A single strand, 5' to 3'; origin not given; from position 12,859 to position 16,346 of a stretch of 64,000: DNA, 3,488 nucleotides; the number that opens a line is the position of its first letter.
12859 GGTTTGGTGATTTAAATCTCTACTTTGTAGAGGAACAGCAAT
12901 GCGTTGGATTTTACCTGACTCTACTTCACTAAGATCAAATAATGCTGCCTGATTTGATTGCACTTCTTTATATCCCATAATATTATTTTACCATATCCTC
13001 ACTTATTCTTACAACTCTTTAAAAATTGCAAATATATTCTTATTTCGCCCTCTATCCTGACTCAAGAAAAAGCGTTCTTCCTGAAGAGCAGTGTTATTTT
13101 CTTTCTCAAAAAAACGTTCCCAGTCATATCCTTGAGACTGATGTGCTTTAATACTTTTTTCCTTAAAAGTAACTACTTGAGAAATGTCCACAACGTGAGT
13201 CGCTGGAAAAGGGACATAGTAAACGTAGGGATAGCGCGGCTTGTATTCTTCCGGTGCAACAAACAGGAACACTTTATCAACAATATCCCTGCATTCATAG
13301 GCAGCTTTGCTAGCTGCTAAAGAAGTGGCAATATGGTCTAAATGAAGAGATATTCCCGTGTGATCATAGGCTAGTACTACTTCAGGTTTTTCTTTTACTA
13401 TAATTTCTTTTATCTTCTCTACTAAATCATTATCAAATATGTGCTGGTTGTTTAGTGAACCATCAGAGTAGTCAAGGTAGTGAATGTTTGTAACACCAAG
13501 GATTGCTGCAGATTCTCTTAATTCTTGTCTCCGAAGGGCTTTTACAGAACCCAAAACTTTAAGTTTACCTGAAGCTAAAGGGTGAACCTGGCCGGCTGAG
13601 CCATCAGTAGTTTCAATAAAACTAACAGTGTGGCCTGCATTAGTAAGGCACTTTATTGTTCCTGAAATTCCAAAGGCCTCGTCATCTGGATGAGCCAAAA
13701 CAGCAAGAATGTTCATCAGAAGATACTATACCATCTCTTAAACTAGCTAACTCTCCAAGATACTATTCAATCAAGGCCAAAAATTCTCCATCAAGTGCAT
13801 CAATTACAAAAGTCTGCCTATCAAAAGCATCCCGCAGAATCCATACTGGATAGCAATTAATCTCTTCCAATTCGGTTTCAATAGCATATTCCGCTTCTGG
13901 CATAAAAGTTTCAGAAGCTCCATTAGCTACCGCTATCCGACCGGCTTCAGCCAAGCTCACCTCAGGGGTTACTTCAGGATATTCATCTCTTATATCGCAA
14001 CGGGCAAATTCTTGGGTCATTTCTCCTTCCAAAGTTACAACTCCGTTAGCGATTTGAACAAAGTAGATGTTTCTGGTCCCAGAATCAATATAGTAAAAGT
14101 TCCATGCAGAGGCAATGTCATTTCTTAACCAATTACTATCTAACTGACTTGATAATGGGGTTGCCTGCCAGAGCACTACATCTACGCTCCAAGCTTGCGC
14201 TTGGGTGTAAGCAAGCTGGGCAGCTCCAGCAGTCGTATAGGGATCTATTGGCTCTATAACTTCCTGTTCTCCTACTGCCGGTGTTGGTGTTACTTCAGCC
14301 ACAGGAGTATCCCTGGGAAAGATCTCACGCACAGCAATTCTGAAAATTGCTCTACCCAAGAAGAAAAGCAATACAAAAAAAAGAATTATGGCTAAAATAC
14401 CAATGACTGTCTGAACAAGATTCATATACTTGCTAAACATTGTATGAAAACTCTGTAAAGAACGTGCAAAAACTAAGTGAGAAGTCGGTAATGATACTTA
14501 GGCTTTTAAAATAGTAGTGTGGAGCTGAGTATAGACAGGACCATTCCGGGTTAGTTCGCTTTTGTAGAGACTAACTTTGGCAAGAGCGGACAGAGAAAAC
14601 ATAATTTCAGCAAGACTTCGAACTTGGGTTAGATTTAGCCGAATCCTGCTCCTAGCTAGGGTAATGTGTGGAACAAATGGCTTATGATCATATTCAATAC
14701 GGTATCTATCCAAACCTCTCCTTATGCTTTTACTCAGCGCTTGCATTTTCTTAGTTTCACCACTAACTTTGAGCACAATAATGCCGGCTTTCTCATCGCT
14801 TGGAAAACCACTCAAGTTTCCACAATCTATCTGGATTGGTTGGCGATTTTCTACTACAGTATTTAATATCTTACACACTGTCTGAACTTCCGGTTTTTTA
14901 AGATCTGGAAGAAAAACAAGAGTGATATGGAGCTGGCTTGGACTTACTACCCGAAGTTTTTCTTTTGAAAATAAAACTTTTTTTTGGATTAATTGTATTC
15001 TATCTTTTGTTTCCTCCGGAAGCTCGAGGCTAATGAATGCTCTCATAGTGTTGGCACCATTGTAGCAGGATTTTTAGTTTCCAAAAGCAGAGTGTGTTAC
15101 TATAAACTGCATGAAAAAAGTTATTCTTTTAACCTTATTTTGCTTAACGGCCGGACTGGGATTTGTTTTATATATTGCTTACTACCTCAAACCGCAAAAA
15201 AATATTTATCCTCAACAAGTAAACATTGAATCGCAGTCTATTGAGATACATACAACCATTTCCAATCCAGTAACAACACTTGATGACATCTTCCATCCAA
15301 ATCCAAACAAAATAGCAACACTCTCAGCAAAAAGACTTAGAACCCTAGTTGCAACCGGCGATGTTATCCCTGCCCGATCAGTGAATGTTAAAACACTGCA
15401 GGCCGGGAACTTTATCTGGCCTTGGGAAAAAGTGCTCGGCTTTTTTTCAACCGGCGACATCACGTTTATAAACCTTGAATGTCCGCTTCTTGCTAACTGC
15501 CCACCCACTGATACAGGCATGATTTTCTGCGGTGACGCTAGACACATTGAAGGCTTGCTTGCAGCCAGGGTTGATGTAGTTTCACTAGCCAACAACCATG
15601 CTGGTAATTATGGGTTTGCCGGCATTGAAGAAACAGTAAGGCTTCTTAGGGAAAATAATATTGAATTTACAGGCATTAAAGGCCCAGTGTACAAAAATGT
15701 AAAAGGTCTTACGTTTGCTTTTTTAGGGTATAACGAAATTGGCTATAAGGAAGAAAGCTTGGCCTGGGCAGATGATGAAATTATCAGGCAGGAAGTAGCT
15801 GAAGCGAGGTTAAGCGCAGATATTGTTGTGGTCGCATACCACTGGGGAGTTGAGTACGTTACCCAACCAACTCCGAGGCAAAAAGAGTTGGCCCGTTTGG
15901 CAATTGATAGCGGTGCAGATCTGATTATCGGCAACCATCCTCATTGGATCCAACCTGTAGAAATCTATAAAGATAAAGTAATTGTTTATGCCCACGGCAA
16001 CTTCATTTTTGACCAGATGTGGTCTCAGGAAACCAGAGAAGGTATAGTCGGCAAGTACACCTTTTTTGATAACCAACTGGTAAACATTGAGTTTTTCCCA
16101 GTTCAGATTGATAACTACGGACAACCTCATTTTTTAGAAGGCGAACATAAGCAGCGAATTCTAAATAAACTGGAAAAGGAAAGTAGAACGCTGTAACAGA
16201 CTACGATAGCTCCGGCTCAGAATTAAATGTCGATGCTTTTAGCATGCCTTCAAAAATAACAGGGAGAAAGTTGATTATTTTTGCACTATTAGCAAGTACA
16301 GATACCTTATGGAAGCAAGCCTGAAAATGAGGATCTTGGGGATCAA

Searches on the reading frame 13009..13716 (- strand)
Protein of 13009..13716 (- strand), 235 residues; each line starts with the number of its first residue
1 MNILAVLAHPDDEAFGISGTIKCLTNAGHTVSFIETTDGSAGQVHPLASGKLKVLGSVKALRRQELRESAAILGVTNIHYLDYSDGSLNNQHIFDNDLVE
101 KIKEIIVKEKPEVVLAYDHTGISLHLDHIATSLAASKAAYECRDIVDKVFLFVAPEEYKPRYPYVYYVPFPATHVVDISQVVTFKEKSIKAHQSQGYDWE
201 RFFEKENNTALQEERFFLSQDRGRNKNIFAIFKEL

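Call 17: search_protein_families(library=pfam, proteins=[window:13009-13716:-], max_evalue=0.001)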
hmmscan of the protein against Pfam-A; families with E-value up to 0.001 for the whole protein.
window:13009-13716:- (235 aa): 1 family
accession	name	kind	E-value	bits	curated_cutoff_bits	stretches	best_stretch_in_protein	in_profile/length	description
PF02585.22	PIG-L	-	1.9e-27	96.7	28.2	1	4-138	1-128/129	GlcNAc-PI de-N-acetylase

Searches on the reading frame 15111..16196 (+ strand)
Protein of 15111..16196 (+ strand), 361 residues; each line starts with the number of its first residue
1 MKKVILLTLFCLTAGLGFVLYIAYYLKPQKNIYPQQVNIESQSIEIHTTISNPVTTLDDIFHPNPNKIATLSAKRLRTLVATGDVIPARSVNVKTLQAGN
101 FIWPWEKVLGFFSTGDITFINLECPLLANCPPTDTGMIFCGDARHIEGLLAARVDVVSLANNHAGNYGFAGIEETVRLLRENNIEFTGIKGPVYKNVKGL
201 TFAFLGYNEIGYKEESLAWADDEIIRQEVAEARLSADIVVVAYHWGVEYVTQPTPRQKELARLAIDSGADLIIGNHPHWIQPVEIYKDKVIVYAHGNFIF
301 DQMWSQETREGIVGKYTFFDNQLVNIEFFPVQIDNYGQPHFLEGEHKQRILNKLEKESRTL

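Call 17: search_protein_families(library=pfam, proteins=[window:15111-16196:+], max_evalue=0.001)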
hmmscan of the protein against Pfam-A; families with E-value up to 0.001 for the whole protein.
window:15111-16196:+ (361 aa): 1 family
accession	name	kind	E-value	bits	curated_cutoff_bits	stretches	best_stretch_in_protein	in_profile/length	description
PF09587.15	PGA_cap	-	9.9e-60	202.6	27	1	78-302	1-255/255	Bacterial capsule synthesis protein PGA_cap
